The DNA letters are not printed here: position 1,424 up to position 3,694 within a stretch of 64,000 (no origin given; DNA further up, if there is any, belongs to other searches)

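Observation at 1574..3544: MATE efflux transporter fused in-frame to a cytidylate-kinase-like nucleotide-binding domain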

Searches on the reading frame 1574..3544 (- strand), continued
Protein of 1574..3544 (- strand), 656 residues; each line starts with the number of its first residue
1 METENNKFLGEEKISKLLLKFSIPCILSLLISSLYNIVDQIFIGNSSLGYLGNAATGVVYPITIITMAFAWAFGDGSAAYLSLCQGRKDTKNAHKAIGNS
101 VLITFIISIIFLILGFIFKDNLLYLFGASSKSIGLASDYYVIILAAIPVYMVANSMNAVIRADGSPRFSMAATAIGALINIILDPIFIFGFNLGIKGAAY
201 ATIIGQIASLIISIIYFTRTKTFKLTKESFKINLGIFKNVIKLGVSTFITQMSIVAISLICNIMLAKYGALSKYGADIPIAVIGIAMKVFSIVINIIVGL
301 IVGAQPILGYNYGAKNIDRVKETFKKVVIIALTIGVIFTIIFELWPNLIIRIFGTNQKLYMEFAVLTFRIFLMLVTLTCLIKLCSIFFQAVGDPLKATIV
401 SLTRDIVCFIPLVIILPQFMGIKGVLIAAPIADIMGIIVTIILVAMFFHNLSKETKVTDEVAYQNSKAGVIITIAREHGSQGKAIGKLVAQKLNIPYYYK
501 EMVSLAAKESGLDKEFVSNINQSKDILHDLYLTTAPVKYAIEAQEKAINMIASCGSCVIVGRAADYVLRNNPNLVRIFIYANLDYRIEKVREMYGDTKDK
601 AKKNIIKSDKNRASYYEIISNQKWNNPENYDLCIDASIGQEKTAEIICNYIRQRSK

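Call 28: find_homologous_proteins(query=L063:7450-8031:+, max_evalue=0.00001)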
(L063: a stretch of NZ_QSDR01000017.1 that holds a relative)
Query L063:7450-8031:+ (194 aa): 7911 proteins with E <= 0.00001 among 8000 candidates; the best 120 are listed.
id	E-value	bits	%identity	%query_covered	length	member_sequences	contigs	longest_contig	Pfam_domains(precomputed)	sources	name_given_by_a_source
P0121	2.5e-121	420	100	100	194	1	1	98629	PF13189.13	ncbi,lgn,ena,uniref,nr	ncbi:cytidylate kinase-like family protein [Clostridium sp. AM58-1XD]|uniref:cytidylate kinase-like 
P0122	3.6e-117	407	96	100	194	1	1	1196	PF13189.13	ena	-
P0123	2.3e-98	345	80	100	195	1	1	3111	PF13189.13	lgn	-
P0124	7.5e-98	344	79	100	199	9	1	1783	PF13189.13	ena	-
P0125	3.6e-95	335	80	100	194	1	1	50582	PF13189.13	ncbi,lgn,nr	ncbi:MAG: cytidylate kinase-like family protein [Lachnospiraceae bacterium]|nr:cytidylate kinase-lik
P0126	5.9e-94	331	79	99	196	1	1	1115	PF13189.13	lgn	-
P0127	4.0e-92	325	77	99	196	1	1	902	PF13189.13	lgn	-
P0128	1.1e-91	323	76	99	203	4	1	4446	PF13189.13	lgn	-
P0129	1.2e-90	320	75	99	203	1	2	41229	PF13189.13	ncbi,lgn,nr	ncbi:MAG: cytidylate kinase-like family protein [Clostridia bacterium]|nr:cytidylate kinase-like fam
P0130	2.6e-90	319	76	100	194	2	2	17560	PF13189.13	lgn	-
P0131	4.5e-89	315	75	99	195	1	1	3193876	PF13189.13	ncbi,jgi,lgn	ncbi:MAG: AAA family ATPase [Anaerostipes sp.]|jgi:cytidylate kinase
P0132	5.0e-89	315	75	100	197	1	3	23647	PF13189.13,PF01202.29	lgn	-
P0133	6.3e-89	315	75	99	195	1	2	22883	PF13189.13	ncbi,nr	ncbi:MAG: cytidylate kinase-like family protein [Anaerostipes sp.]|nr:cytidylate kinase-like family 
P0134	8.5e-89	314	73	99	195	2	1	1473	PF13189.13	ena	-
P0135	9.6e-89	314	73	99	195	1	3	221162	PF13189.13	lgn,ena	-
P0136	3.5e-88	312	74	99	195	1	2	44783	PF13189.13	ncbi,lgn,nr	ncbi:MAG: cytidylate kinase-like family protein [Anaerostipes sp.]|nr:cytidylate kinase-like family 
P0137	4.8e-88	312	72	100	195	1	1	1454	PF13189.13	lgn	-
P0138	5.3e-88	311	72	100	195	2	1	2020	PF13189.13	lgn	-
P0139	8.3e-88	311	74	99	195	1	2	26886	PF13189.13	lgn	-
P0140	1.3e-87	310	74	99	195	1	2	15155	PF13189.13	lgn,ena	-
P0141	6.7e-87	308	72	99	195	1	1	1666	PF13189.13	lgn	-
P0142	3.6e-86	306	71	100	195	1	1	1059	PF13189.13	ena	-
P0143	9.5e-86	304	71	100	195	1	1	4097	PF13189.13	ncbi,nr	ncbi:MAG: cytidylate kinase-like family protein [Lachnospiraceae bacterium]|nr:cytidylate kinase-lik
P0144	1.4e-84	300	70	100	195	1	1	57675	PF13189.13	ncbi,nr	ncbi:MAG: cytidylate kinase-like family protein [Hespellia sp.]|nr:cytidylate kinase-like family pro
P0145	1.3e-83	297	70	100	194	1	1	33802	PF13189.13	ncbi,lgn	-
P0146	6.0e-68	246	60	100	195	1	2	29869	PF13189.13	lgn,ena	-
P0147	1.8e-66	241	72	78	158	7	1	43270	PF13189.13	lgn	-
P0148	1.4e-65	238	59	100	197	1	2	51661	PF13189.13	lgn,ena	-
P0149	1.6e-63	232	54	98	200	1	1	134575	PF13189.13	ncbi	-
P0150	1.7e-63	232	56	98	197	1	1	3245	PF13189.13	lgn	-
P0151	3.7e-62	227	56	99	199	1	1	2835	PF13189.13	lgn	-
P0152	3.7e-62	227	54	96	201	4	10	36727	PF13189.13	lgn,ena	-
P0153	1.3e-61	226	53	96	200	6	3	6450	PF13189.13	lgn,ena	-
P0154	1.7e-61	225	52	98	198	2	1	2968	PF13189.13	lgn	-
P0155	4.2e-61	224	54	98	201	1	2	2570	PF13189.13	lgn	-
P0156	4.3e-61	224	54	98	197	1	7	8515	PF13189.13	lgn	-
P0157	6.0e-61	223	54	96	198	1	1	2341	PF13189.13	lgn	-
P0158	6.6e-61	223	53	98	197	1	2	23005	PF13189.13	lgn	-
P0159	1.1e-60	222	54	98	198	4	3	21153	PF13189.13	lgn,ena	-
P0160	2.1e-60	222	53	96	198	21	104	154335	PF13189.13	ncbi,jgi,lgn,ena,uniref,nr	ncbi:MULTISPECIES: AAA family ATPase [environmental samples]|jgi:cytidylate kinase|uniref:cytidylate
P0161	3.2e-60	221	53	98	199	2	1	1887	PF13189.13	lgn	-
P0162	3.3e-60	221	54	96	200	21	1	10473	PF13189.13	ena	-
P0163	3.9e-60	221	53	98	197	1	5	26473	PF13189.13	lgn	-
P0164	3.9e-60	221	53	98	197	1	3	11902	PF13189.13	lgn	-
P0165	5.2e-60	220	53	97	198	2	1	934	PF13189.13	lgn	-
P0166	7.6e-60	220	54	97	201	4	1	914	PF13189.13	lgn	-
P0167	9.1e-60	220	54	98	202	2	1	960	PF13189.13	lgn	-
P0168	2.1e-59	218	53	98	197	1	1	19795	PF13189.13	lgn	-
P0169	2.3e-59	218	53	98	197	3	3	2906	PF13189.13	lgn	-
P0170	5.1e-59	217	54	97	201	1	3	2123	PF13189.13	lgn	-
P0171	9.0e-59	216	53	97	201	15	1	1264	PF13189.13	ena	-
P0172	9.2e-59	216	52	96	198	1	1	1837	PF13189.13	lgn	-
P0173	1.1e-58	216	54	100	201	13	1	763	PF13189.13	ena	-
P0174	1.3e-58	216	53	97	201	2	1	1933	PF13189.13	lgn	-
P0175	1.8e-58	215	53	97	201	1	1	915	PF13189.13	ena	-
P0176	2.0e-58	215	53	98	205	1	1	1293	PF13189.13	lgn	-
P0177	2.4e-58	215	50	98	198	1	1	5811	PF13189.13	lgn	-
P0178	3.7e-58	214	54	98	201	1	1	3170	PF13189.13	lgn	-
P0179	4.7e-58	214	53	98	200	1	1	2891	PF13189.13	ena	-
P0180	5.3e-58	214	52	98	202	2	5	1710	PF13189.13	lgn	-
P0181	5.3e-58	214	55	96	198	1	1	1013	PF13189.13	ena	-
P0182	5.7e-58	214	54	98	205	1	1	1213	PF13189.13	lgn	-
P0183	6.4e-58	214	54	96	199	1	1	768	PF13189.13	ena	-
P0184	6.5e-58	213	53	98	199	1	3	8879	PF13189.13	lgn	-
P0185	6.8e-58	213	50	98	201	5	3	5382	PF13189.13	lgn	-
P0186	7.4e-58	213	53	98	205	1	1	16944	PF13189.13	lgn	-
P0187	7.6e-58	213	52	98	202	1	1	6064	PF13189.13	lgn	-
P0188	7.7e-58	213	54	98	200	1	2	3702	PF13189.13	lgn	-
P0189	7.8e-58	213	52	98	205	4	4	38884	PF13189.13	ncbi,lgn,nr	ncbi:MAG: cytidylate kinase-like family protein [Lachnospiraceae bacterium]|nr:cytidylate kinase-lik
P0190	8.8e-58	213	54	98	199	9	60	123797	PF13189.13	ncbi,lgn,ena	-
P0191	9.7e-58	213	54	100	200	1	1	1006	PF13189.13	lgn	-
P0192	1.2e-57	213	54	98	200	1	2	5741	PF13189.13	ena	-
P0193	1.2e-57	213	52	98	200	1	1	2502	PF13189.13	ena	-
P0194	1.2e-57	213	54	98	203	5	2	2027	PF13189.13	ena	-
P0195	1.6e-57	212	50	98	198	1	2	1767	PF13189.13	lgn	-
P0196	1.6e-57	212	53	98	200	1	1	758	PF13189.13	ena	-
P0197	1.7e-57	212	53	98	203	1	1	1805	PF13189.13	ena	-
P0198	1.7e-57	212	53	98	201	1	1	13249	PF13189.13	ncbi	-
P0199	1.7e-57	212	50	98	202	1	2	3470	PF13189.13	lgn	-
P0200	1.9e-57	212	52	97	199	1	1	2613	PF13189.13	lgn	-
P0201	1.9e-57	212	53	97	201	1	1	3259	PF13189.13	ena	-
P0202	1.9e-57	212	52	98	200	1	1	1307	PF13189.13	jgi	jgi:cytidylate kinase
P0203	1.9e-57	212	50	98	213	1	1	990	PF13189.13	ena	-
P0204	2.0e-57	212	52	98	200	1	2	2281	PF13189.13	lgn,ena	-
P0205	2.1e-57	212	53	98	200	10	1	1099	PF13189.13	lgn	-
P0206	2.1e-57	212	53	98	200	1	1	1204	PF13189.13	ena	-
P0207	2.2e-57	212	52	98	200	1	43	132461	PF13189.13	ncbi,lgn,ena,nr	ncbi:MAG: cytidylate kinase-like family protein [Oscillospiraceae bacterium]|nr:cytidylate kinase-li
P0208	2.3e-57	212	53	97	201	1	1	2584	PF13189.13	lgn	-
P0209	2.3e-57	212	53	98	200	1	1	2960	PF13189.13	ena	-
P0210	2.9e-57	211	52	98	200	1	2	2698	PF13189.13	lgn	-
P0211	3.0e-57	211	53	97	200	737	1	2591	PF13189.13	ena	-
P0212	4.2e-57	211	53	98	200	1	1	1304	PF13189.13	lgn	-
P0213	4.8e-57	211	53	98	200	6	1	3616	PF13189.13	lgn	-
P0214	4.8e-57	211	53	98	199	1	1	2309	PF13189.13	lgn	-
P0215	4.9e-57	211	53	98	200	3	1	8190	PF13189.13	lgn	-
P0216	6.6e-57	210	52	98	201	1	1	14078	PF13189.13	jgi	-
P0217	7.0e-57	210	51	98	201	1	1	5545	PF13189.13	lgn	-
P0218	7.5e-57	210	53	98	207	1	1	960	PF13189.13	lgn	-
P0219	9.4e-57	210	53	98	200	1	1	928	PF13189.13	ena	-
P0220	1.0e-56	210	53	98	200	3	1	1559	PF13189.13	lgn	-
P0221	1.1e-56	209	52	98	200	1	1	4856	PF13189.13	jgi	-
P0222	1.3e-56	209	53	98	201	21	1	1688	PF13189.13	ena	-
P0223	1.4e-56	209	51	97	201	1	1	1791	PF13189.13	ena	-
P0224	1.4e-56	209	52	98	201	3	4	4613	PF13189.13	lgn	-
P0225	1.4e-56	209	52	98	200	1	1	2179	PF13189.13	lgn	-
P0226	1.5e-56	209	52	98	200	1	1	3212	PF13189.13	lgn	-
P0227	1.6e-56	209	53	97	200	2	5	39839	PF13189.13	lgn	-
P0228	2.3e-56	208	52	96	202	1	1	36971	PF13189.13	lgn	-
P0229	2.5e-56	208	52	98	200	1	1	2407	PF13189.13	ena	-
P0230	3.3e-56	208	53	98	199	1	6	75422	PF13189.13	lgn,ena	-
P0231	3.3e-56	208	53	98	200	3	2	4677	PF13189.13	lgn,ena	-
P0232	3.3e-56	208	50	98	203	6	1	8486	PF13189.13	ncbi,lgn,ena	-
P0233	3.6e-56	208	53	98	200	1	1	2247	PF13189.13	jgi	-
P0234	4.0e-56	208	51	98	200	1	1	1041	PF13189.13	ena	-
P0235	4.1e-56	208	53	98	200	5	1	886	PF13189.13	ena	-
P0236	4.3e-56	208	53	98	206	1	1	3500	PF13189.13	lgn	-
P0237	4.6e-56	207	52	98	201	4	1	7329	PF13189.13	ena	-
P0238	4.9e-56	207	52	97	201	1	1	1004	PF13189.13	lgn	-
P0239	5.6e-56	207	53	98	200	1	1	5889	PF13189.13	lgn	-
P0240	5.8e-56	207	53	98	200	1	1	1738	PF13189.13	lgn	-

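Call 29: find_encoding_contigs(protein=P0131, flank=4000, max_places=2)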
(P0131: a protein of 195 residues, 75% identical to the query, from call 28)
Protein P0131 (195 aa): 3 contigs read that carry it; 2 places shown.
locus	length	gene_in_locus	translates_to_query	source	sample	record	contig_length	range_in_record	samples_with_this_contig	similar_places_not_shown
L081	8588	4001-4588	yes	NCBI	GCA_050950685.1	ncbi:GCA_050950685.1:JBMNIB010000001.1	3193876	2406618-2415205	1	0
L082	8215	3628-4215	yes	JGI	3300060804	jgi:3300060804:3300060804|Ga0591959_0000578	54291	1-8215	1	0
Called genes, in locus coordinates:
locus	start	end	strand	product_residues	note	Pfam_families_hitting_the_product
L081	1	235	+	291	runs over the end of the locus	PF12833:HTH_18, PF00165:HTH_AraC, PF06445:GyrI-like, PF14526:Cass2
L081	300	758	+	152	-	PF13302:Acetyltransf_3, PF00583:Acetyltransf_1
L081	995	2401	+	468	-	PF00990:GGDEF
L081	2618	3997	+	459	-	PF01554:MatE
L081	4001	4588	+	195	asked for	PF13189:Cytidylate_kin2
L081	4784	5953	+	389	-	PF00155:Aminotran_1_2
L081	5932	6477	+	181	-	PF02525:Flavodoxin_2, PF03358:FMN_red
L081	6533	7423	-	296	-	PF00126:HTH_1, PF03466:LysR_substrate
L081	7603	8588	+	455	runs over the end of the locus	PF01554:MatE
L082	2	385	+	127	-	?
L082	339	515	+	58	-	-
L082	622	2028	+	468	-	PF00990:GGDEF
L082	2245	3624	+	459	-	PF01554:MatE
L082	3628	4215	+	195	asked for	PF13189:Cytidylate_kin2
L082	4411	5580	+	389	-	PF00155:Aminotran_1_2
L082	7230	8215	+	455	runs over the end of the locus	PF01554:MatE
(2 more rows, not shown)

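Call 30: find_encoding_contigs(protein=P0160, flank=4000, max_places=2)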
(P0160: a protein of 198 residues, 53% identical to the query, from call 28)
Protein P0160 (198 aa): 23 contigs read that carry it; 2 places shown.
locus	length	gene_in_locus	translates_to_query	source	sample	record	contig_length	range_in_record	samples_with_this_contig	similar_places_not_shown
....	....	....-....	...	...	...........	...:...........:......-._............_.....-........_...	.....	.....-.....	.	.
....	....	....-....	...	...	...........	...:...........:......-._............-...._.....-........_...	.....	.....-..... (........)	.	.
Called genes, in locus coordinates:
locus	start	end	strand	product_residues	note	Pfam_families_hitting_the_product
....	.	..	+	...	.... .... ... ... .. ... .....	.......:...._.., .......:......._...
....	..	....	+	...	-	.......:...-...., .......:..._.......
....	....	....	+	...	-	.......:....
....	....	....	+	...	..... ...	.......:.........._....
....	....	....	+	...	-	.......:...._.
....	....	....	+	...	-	-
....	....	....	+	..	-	-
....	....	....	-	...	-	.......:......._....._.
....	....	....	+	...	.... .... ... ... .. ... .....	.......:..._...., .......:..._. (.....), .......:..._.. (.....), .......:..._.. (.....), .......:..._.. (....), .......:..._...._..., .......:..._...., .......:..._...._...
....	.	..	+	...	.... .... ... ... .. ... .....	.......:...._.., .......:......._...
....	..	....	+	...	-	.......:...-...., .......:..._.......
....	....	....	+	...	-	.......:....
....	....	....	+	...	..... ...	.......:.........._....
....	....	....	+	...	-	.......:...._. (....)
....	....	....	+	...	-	-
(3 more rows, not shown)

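Call 31: find_encoding_contigs(protein=P0207, flank=4000, max_places=2)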
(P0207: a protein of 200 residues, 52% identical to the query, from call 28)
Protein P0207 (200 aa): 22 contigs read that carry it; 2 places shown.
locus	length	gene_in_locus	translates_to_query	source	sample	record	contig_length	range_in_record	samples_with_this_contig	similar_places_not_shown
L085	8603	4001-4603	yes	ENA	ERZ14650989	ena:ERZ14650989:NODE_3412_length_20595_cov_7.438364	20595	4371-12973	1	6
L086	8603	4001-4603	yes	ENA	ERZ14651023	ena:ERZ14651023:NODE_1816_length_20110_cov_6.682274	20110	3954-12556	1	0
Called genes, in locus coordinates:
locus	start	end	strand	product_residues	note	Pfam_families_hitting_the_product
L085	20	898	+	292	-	PF03547:Mem_trans, PF01758:SBF (weak)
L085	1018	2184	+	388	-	PF04851:ResIII, PF00270:DEAD, PF00271:Helicase_C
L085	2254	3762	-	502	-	PF04205:FMN_bind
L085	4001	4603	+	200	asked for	PF13189:Cytidylate_kin2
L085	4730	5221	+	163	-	PF04542:Sigma70_r2, PF08281:Sigma70_r4_2, PF04545:Sigma70_r4, PF06056:Terminase_5 (weak)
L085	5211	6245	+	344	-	-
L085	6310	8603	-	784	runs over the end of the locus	PF05649:Peptidase_M13_N, PF01431:Peptidase_M13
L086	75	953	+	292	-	PF03547:Mem_trans, PF01758:SBF (weak)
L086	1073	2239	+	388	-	PF04851:ResIII, PF00270:DEAD, PF00271:Helicase_C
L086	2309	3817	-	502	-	PF04205:FMN_bind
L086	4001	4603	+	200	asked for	PF13189:Cytidylate_kin2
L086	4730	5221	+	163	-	PF04542:Sigma70_r2, PF08281:Sigma70_r4_2, PF04545:Sigma70_r4, PF06056:Terminase_5 (weak)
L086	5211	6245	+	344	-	-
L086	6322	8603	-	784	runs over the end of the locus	PF05649:Peptidase_M13_N, PF01431:Peptidase_M13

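Call 65: find_encoding_contigs(protein=P0149, flank=3000, max_places=1)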
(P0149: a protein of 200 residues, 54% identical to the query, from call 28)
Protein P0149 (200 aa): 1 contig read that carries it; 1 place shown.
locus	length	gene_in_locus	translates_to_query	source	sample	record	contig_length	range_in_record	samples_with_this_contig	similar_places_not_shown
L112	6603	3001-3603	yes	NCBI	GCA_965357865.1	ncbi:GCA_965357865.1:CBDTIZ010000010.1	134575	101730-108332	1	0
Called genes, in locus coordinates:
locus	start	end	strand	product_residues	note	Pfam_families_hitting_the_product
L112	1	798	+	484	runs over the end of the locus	PF12838:Fer4_7 (weak), PF00037:Fer4, PF12837:Fer4_6, PF13237:Fer4_10 (weak), PF12838:Fer4_7 (weak), PF25160:LdpA_Fe-S-bd, PF00037:Fer4, PF02906:Fe_hyd_lg_C, +6 more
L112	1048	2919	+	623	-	PF00089:Trypsin, PF13365:Trypsin_2, PF00595:PDZ, PF13180:PDZ_2, PF17820:PDZ_6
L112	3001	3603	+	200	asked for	PF13189:Cytidylate_kin2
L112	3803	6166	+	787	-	PF01841:Transglut_core (weak)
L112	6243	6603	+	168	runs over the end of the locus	PF04542:Sigma70_r2 (weak), PF08281:Sigma70_r4_2, PF04545:Sigma70_r4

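Call 66: find_encoding_contigs(protein=P0190, flank=3000, max_places=1)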
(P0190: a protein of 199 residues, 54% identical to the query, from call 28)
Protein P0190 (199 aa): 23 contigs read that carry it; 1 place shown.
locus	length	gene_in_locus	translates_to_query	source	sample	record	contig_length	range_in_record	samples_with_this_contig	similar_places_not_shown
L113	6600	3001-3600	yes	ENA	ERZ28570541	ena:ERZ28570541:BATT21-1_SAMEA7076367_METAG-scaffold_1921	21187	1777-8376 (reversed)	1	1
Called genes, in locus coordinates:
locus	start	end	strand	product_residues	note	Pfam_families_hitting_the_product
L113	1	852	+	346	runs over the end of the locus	PF00005:ABC_tran, PF08352:oligo_HPY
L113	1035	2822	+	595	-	PF00496:SBP_bac_5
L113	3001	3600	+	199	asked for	PF13189:Cytidylate_kin2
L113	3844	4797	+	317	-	PF00497:SBP_bac_3, PF10613:Lig_chan-Glu_bd (weak)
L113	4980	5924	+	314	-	PF00497:SBP_bac_3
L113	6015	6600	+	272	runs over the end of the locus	PF00528:BPD_transp_1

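Call 67: find_encoding_contigs(protein=P0189, flank=3000, max_places=1)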
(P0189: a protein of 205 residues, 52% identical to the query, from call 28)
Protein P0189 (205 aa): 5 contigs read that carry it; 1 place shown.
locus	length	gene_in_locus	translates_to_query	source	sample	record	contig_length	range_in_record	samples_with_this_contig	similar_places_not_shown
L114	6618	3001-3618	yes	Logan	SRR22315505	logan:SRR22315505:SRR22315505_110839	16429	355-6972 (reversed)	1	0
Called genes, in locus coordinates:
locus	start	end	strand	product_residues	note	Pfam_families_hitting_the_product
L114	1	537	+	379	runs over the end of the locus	PF02595:Gly_kinase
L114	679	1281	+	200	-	PF26915:Phage_P4_cII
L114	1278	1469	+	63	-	-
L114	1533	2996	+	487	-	PF01554:MatE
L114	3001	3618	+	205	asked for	PF13189:Cytidylate_kin2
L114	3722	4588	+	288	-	PF00892:EamA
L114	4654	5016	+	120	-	PF13840:ACT_7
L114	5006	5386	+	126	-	PF06803:DUF1232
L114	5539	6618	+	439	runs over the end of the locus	PF03553:Na_H_antiporter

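Call 68: find_encoding_contigs(protein=P0228, flank=3000, max_places=1)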
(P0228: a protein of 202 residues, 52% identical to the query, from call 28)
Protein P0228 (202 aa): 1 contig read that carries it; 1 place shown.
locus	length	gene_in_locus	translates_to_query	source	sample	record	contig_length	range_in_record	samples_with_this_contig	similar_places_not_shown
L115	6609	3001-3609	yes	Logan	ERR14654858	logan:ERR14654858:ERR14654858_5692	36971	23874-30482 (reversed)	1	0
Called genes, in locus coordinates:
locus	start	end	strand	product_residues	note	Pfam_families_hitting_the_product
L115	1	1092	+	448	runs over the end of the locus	PF12708:Pect-lyase_RHGA_epim, PF13229:Beta_helix (faint), PF00295:Glyco_hydro_28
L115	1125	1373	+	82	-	PF06949:DUF1292 (weak)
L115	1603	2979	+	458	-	PF01554:MatE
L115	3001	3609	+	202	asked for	PF13189:Cytidylate_kin2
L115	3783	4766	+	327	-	PF12715:Abhydrolase_7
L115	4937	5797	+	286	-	PF12849:PBP_like_2, PF13531:SBP_bac_11, PF12727:PBP_like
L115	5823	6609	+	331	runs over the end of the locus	PF00528:BPD_transp_1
